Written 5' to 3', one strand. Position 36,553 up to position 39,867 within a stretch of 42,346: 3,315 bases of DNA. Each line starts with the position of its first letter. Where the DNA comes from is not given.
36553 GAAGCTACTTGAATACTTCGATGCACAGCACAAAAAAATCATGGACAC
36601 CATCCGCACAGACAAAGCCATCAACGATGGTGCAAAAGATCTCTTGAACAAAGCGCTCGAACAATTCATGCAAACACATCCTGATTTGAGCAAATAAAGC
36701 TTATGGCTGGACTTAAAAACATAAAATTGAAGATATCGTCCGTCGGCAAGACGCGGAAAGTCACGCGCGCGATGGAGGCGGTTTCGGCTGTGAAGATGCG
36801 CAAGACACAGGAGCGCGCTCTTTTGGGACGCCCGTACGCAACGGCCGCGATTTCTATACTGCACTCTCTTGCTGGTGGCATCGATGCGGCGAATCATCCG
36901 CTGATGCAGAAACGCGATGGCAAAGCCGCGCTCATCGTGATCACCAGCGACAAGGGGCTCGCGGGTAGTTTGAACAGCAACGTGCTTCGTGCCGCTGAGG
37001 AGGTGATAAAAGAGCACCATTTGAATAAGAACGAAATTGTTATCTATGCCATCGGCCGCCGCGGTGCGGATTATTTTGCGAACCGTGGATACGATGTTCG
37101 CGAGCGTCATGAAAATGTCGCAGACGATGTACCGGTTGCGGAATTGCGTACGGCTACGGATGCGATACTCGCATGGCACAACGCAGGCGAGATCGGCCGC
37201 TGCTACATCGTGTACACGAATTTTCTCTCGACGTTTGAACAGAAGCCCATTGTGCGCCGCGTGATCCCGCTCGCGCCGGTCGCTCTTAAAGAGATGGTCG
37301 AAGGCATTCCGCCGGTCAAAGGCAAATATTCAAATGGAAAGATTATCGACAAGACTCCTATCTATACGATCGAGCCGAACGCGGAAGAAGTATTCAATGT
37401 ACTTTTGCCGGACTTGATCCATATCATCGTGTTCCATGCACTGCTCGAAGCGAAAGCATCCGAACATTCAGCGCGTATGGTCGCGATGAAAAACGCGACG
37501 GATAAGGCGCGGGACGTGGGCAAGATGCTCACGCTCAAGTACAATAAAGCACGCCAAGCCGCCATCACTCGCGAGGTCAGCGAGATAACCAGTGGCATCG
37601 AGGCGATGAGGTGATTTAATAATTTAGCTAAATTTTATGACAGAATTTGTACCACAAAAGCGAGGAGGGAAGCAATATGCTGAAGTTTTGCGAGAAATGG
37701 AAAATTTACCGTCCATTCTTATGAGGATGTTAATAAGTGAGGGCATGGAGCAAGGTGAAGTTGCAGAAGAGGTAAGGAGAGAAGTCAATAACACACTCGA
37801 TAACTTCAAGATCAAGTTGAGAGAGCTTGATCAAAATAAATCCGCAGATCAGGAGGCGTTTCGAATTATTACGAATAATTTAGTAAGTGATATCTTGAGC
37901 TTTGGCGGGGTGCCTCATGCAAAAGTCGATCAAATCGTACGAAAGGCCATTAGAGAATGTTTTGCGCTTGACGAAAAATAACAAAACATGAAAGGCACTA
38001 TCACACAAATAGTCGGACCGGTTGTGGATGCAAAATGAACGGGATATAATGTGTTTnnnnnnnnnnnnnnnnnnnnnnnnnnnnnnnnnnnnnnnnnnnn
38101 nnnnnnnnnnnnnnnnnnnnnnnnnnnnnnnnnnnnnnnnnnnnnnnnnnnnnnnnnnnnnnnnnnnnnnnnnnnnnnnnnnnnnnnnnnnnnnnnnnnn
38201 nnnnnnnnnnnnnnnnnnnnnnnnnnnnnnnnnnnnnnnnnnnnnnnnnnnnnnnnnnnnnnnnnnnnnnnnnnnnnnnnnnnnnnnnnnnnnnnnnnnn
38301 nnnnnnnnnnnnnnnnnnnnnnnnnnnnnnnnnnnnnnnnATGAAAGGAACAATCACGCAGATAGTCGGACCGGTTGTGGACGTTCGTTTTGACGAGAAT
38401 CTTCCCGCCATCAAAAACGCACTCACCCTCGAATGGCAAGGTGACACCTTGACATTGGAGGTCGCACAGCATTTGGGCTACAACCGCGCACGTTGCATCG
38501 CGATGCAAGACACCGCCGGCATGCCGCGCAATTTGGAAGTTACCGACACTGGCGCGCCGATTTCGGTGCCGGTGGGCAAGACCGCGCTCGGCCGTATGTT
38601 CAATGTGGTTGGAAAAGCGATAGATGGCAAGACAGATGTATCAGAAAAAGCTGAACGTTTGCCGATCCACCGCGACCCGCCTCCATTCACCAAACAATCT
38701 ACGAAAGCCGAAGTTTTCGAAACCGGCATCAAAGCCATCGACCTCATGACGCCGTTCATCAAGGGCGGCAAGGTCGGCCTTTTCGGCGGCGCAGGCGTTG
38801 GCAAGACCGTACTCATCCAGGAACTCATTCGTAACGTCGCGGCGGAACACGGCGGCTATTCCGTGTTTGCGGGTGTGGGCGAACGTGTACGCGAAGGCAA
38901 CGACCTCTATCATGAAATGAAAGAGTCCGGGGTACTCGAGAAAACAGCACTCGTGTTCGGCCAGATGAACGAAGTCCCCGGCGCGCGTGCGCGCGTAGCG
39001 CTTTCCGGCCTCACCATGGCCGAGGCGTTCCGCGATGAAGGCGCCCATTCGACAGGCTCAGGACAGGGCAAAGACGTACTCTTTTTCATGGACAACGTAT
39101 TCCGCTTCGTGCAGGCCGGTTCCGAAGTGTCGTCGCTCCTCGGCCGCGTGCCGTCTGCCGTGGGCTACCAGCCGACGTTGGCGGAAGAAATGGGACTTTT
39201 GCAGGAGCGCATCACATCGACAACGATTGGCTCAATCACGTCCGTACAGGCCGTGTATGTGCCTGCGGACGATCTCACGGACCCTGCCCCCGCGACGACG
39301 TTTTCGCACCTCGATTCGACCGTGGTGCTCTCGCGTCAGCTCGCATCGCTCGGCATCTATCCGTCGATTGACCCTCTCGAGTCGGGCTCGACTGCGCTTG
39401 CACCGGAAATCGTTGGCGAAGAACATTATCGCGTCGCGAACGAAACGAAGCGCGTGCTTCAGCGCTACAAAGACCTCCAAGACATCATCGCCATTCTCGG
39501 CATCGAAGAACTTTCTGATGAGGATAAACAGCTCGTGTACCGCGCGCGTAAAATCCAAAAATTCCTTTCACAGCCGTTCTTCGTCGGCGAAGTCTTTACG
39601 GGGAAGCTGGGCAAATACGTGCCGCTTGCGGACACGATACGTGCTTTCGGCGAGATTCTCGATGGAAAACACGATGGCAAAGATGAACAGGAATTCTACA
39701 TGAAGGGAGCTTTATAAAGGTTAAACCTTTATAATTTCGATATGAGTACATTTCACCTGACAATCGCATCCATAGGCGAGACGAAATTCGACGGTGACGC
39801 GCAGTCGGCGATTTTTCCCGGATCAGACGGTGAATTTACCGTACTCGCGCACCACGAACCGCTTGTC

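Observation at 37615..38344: Foreign-looking two-gene cassette splitting atpG from atpD, flanked by a relic of the atpD start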

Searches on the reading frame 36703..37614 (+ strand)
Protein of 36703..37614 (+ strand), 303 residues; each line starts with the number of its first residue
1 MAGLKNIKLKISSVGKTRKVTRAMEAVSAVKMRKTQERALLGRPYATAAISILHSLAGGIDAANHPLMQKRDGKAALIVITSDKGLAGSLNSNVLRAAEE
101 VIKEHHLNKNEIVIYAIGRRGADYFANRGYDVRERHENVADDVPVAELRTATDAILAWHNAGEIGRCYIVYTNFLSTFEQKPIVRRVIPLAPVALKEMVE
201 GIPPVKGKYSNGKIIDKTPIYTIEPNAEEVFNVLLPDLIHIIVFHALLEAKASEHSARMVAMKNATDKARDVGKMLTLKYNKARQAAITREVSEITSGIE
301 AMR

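Call 4: search_protein_families(library=pfam, proteins=[window:36703-37614:+], max_evalue=1)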
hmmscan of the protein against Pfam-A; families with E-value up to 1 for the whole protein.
window:36703-37614:+ (303 aa): 1 family
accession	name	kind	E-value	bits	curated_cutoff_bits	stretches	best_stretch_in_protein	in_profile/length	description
PF00231.24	ATP-synt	-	3.8e-85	286.5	39.9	1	4-302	2-285/285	ATP synthase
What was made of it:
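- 36703..37614 (+): atpG (F1 gamma). Its 3' end is of 'type A' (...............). Pfam PF00231, E 3.8e-85 (call 4).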

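Call 25: find_related_loci(query=window:36703-37611:+, collection=genome_contigs, flank=4000)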
Query window:36703-37611:+ (303 aa) in genome_contigs; peptide patterns used: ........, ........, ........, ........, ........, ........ (x = any residue, [..] = any of these).
600 stretches matched a pattern (row limit reached: there are more); 593 encode a relative of the query (tblastn E <= 1e-3); the best 80 are kept; 80 distinct loci.
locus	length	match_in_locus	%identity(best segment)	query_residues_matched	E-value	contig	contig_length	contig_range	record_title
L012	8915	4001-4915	65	1-303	2e-131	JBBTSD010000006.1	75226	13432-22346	MAG: Patescibacteria group bacterium isolate H51-bin007_1 H51_bin007_1_000000000006, whole genome shotgun sequence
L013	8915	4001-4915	62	1-303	1e-120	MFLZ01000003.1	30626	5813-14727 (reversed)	MAG: Candidatus Kaiserbacteria bacterium RIFCSPLOWO2_01_FULL_54_13 rifcsplowo2_01_scaffold_11338, whole genome shotgun s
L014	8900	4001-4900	59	1-303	9e-113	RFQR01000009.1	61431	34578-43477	MAG: bacterium isolate WB4_3_0878 contig_100_8, whole genome shotgun sequence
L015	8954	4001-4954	57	1-303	5e-105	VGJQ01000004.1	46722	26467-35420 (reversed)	MAG: Candidatus Kaiserbacteria bacterium isolate M_DeepCast_65m_m1_095 M_DeepCast_65m_m1_095_Ga0194120_10001268, whole g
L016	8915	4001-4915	53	1-303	3e-100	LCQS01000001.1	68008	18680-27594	MAG: Parcubacteria group bacterium GW2011_GWA2_51_10 UY63_C0001, whole genome shotgun sequence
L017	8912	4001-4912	53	3-303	3e-100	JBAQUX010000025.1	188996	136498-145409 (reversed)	MAG: Minisyncoccia bacterium isolate MFD03283_ilm_asm_bin10 k127_16247, whole genome shotgun sequence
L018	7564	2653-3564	53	1-303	3e-98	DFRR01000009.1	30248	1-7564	MAG TPA_asm: Patescibacteria group bacterium UBA3458 UBA3458_contig_2763, whole genome shotgun sequence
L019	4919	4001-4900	53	3-303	2e-96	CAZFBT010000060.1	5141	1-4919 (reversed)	MAG TPA_asm: uncultured Candidatus Saccharibacteria bacterium isolate binchicken_co107_473 genome assembly, contig: NODE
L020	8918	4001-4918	53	1-303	3e-95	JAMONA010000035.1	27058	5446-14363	MAG: Candidatus Kaiserbacteria bacterium isolate 4281-140_metabat1_scaf2bin.078 4281-140_scaffold_569_c1, whole genome s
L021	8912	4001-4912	52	3-303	2e-95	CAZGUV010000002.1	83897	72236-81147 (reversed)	MAG TPA_asm: uncultured Candidatus Saccharibacteria bacterium isolate SRP257259_co1_62 genome assembly, contig: NODE_246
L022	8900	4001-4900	51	3-303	2e-94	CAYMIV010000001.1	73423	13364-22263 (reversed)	MAG TPA_asm: uncultured Candidatus Saccharibacteria bacterium isolate SRP342105_co2_54 genome assembly, contig: NODE_302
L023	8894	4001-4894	49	3-302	7e-92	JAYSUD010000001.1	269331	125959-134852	MAG: bacterium isolate GFS_12610 GFS_12610_0, whole genome shotgun sequence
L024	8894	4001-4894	51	3-302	5e-91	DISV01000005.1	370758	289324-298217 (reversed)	MAG TPA_asm: Patescibacteria group bacterium UBA6201 UBA6201_contig_1585, whole genome shotgun sequence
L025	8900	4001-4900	51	3-303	1e-90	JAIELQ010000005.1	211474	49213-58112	MAG: Patescibacteria group bacterium isolate co.spades.CONCOCT.1kb_083 c_000000000007, whole genome shotgun sequence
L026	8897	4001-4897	50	3-302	1e-89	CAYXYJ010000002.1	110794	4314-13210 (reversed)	MAG TPA_asm: uncultured Candidatus Saccharibacteria bacterium isolate binchicken_co179_48 genome assembly, contig: NODE_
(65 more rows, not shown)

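Call 33: search_protein_families(library=ncbifam, proteins=[L013:5632-5976:+], max_evalue=1)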
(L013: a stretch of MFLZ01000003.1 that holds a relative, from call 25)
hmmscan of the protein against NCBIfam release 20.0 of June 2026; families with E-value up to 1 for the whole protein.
L013:5632-5976:+ (114 aa): 1 family
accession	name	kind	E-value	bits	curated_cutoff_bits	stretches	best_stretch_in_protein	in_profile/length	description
NF004146.0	PRK05621.1-4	equivalog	0.12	11.7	342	0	72-111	119-158/296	F0F1 ATP synthase subunit gamma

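Call 41: find_related_loci(query=window:36703-37611:+, collection=metagenome_contigs, flank=4000)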
Query window:36703-37611:+ (303 aa) in metagenome_contigs; peptide patterns used: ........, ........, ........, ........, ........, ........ (x = any residue, [..] = any of these).
600 stretches matched a pattern (row limit reached: there are more); 588 encode a relative of the query (tblastn E <= 1e-3); the best 80 are kept; 80 distinct loci.
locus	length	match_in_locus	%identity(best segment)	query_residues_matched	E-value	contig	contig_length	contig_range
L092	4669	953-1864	53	1-303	2e-99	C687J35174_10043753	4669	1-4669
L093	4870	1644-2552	51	1-303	2e-93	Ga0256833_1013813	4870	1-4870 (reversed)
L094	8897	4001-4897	51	3-303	2e-92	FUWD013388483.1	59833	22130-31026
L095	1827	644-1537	50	3-302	1e-97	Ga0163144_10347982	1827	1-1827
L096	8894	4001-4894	50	4-303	2e-91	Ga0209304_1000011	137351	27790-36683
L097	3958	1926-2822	52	4-303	8e-92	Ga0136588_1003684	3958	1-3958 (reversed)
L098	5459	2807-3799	49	1-303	5e-91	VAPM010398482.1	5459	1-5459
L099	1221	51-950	51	3-303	3e-98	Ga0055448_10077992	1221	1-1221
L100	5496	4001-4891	51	3-303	1e-90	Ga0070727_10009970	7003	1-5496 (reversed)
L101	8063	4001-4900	51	3-303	2e-90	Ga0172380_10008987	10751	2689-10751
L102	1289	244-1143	50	3-303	2e-96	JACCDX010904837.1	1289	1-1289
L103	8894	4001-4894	50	4-303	3e-89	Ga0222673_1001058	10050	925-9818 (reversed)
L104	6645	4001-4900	51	3-303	4e-89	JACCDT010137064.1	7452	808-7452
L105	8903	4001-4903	50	3-303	4e-87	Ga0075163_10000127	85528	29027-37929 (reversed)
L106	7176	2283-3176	48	3-302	1e-86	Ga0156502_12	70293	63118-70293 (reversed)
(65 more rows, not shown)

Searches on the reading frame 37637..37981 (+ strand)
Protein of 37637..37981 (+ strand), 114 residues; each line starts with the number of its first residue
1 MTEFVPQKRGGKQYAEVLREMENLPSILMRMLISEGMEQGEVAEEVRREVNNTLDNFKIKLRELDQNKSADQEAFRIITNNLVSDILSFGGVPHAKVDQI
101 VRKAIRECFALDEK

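Call 4: search_protein_families(library=pfam, proteins=[window:37637-37981:+], max_evalue=1)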
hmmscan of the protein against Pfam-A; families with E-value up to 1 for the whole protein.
window:37637-37981:+ (114 aa): 2 families
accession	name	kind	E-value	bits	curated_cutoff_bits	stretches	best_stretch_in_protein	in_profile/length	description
PF10330.14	Stb3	-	0.049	14.1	25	0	74-105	22-53/90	Putative Sin3 binding protein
PF17925.6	TetR_C_20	-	0.18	12.5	26.5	1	16-89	14-86/107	Tetracyclin repressor-like, C-terminal domain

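Call 5: search_protein_families(library=phrogs, proteins=[window:37637-37981:+], max_evalue=1)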
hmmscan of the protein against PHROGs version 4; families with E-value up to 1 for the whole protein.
window:37637-37981:+ (114 aa): 2 families
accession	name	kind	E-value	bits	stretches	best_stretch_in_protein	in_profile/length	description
phrog_5683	-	unknown function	0.045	14.7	1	32-70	18-57/65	-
phrog_30945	-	unknown function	0.13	13.5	1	42-80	17-55/75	-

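Call 6: find_homologous_proteins(query=window:37637-37981:+, max_evalue=0.01)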
Query window:37637-37981:+ (114 aa): 1 proteins with E <= 0.01 among 19 candidates.
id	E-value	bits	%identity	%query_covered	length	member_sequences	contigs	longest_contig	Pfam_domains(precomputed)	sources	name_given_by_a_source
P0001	2.3e-66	238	100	100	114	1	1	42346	-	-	-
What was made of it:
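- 37637..37981 (+): ORF1, 114 aa. An orphan all-alpha protein and variable cargo of the junction slot. Only a self-hit among 5.8 billion proteins (call 6).
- On Mobile genetic element (IS, transposon, integron-type or other cassette): ORF1 is unique (call 6).
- Tried and rejected: The 5.8-billion-protein search gave only a self-hit (call 6).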

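Call 33: search_protein_families(library=ncbifam, proteins=[window:37637-37981:+], max_evalue=1)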
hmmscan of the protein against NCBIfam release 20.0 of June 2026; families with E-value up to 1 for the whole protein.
window:37637-37981:+ (114 aa): 1 family
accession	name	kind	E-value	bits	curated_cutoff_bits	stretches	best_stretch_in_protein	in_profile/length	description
NF033915.0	antiphage_ZorA_2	subfamily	0.039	13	100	1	21-80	275-334/383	anti-phage ZorAB system protein ZorA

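Call 34: search_protein_families(library=padloc, proteins=[window:37637-37981:+], max_evalue=1)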
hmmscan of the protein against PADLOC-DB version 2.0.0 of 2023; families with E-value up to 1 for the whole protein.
window:37637-37981:+ (114 aa): 1 family
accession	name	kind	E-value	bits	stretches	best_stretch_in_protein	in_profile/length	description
PDLC02728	PbeC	-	0.0015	15.2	1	17-112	74-162/671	PbeC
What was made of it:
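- Tried and rejected: Pfam, PHROGs, NCBIfam and PADLOC gave nothing significant (calls 4, 5, 33, 34).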

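Call 54: predict_structure(protein=window:37637-37978:+)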
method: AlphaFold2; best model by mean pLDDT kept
length: 114 residues; sequences in the alignment: 1
mean_pLDDT: 74.5   pTM: 0.61
mean pLDDT of the five models: 74.5, 72.6, 72.4, 72.3, 71.5
residues with pLDDT >= 90: 0; 70-90: 86; 50-70: 18; < 50: 10
segments of 3 or more residues with pLDDT < 50: 1-8
pLDDT, mean of each block of 10 residues (from residue 1): 46 68 86 82 82 86 76 76 74 71 81 56
secondary structure, 60 per line:
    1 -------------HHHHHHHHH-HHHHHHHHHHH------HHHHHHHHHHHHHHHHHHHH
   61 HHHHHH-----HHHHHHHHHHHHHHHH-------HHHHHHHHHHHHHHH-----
elements in order: H14-22 H24-34 H41-66 H72-87 H95-109

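Call 62: fold_search(model_id=the predicted structure, library=pdb)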
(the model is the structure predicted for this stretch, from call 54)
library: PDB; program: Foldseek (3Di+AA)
matches with E <= 10: 200; with E <= 0.001: 0
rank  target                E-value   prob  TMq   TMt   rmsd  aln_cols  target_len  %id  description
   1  7bqn_MODEL_1_A        2.8e-01  0.47  0.33  0.31  10.5       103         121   16  Solution NMR structure of fold-C Rei; de novo designed protein with an asymmetric all-alpha topology (released 2021-04-07)
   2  7oom_B                8.4e-01  0.69  0.50  0.47   3.9       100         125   15  N-terminal domain of FlSp spidroin from Nephila clavipes (released 2022-06-08)
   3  9rgv_A                9.8e-01  0.57  0.43  0.48   6.8       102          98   15  X-ray crystal structure of a de novo designed single-chain antiparallel 3-helix coiled-coil bundle, sc-apCC3-CW1 (released 2025-09-03)
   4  9rgz_A                1.1e+00  0.54  0.42  0.48   6.8       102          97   13  X-ray crystal structure of a de novo designed single-chain antiparallel 3-helix coiled-coil bundle, sc-apCC3-CW-2NTT (released 2025-09-03)
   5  4m70_H                1.2e+00  0.16  0.29  0.30  12.2       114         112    7  Crystal structure of potato Rx-CC domain in complex with RanGAP2-WPP domain (released 2013-11-13)
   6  9rgy_A                1.3e+00  0.54  0.44  0.49   6.8       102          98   14  X-ray crystal structure of a de novo designed single-chain antiparallel 3-helix coiled-coil bundle, sc-apCC3-CW-0NTT (released 2025-09-03)
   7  5iz2_B                1.4e+00  0.77  0.54  0.50   3.9        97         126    7  Crystal structure of the N. clavipes spidroin NTD at pH 6.5 (released 2016-07-27)
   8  2kub_MODEL_1_A        1.4e+00  0.47  0.42  0.53   4.5        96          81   16  Solution structure of the alpha subdomain of the major non-repeat unit of Fap1 fimbriae of Streptococcus paras (released 2010-07-21)
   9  3d6b_C                1.5e+00  0.63  0.46  0.17   4.5        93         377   10  2.2 A crystal structure of glutaryl-CoA dehydrogenase from Burkholderia pseudomallei (released 2008-06-03)
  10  3rgu_C                1.6e+00  0.21  0.33  0.41   6.3        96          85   16  Structure of Fap-NRa at pH 5.0 (released 2011-12-28)
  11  3rgu_A                1.6e+00  0.15  0.29  0.33   7.3        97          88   13  Structure of Fap-NRa at pH 5.0 (released 2011-12-28)
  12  4m70_L                1.6e+00  0.12  0.26  0.26  14.1       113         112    7  Crystal structure of potato Rx-CC domain in complex with RanGAP2-WPP domain (released 2013-11-13)
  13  5vtl                  1.6e+00  0.07  0.22  0.13  21.5       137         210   11  Structure of metacyclic invariant surface protein , Tb427.07.360, from Trypanosoma brucei. (released 2018-08-08)
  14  5cwp                  1.7e+00  0.41  0.42  0.24   7.2       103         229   14  Crystal structure of de novo designed helical repeat protein DHR79 (released 2015-12-16)
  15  8r5s_E                1.7e+00  0.12  0.28  0.16   9.0       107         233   13  t113 - De-novo designed soluble homotetramer (released 2024-11-27)
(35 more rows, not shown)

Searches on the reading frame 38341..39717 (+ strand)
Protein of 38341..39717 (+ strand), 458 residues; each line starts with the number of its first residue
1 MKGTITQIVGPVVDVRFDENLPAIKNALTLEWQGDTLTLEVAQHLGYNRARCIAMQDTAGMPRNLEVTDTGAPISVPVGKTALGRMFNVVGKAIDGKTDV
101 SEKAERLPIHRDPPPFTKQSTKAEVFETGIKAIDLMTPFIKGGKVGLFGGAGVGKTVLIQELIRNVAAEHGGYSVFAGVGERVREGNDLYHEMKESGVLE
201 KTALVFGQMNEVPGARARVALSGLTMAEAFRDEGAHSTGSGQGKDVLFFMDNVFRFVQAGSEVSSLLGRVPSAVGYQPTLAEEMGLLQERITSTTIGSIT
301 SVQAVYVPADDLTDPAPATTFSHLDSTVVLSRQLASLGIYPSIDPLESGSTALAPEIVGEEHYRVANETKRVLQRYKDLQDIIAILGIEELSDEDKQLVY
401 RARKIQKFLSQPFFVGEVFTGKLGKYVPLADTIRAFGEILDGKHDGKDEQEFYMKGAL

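Call 4: search_protein_families(library=pfam, proteins=[window:38341-39717:+], max_evalue=1)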
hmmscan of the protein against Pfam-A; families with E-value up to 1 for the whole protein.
window:38341-39717:+ (458 aa): 19 families
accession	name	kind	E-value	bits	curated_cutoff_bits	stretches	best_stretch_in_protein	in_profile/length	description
PF00006.31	ATP-synt_ab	-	5.1e-69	232.6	29.5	1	129-350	1-213/213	ATP synthase alpha/beta family, nucleotide-binding domain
PF02874.29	ATP-synt_ab_N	-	4.6e-17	62.7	20.9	1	5-71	1-69/69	ATP synthase alpha/beta family, beta-barrel domain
PF22919.1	ATP-synt_VA_C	-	2.4e-16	60.1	24.7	1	355-421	5-73/101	C-terminal domain of V and A type ATP synthase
PF06745.19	ATPase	-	0.0036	17.1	26.6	1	127-198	2-72/231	KaiC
PF18269.6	T3SS_ATPase_C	-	0.0064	16.8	22.7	1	358-412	1-56/72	T3SS EscN ATPase C-terminal domain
PF00931.28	NB-ARC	-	0.015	15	23.5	1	145-177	21-53/248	NB-ARC domain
PF13481.12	AAA_25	-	0.027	14.5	27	1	135-220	25-108/195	AAA domain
PF13191.12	AAA_16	-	0.035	15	32.6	1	147-173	29-55/167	AAA ATPase domain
PF00005.33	ABC_tran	-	0.051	14.6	25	1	141-205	10-70/137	ABC transporter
PF01637.24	ATPase_2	-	0.078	13.2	33.2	1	147-224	25-91/225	ATPase domain predominantly from Archaea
PF05729.18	NACHT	-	0.092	13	26.7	1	147-170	5-28/167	NACHT domain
PF13245.12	AAA_19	-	0.096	13.3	25.1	1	145-171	14-40/134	AAA domain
PF03193.22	RsgA_GTPase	-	0.11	12.8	30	1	131-182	95-146/174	RsgA GTPase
PF00910.28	RNA_helicase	-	0.16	12.9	21.5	1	147-170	3-26/105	RNA helicase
PF13521.12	AAA_28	-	0.22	12.1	27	1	145-185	2-37/164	AAA domain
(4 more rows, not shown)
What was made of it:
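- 38341..39717 (+): atpD (F1 beta), the functional copy. Its start overlaps the ORF2 stop (ATGA). Pfam PF00006, PF02874 and PF22919 (call 4).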
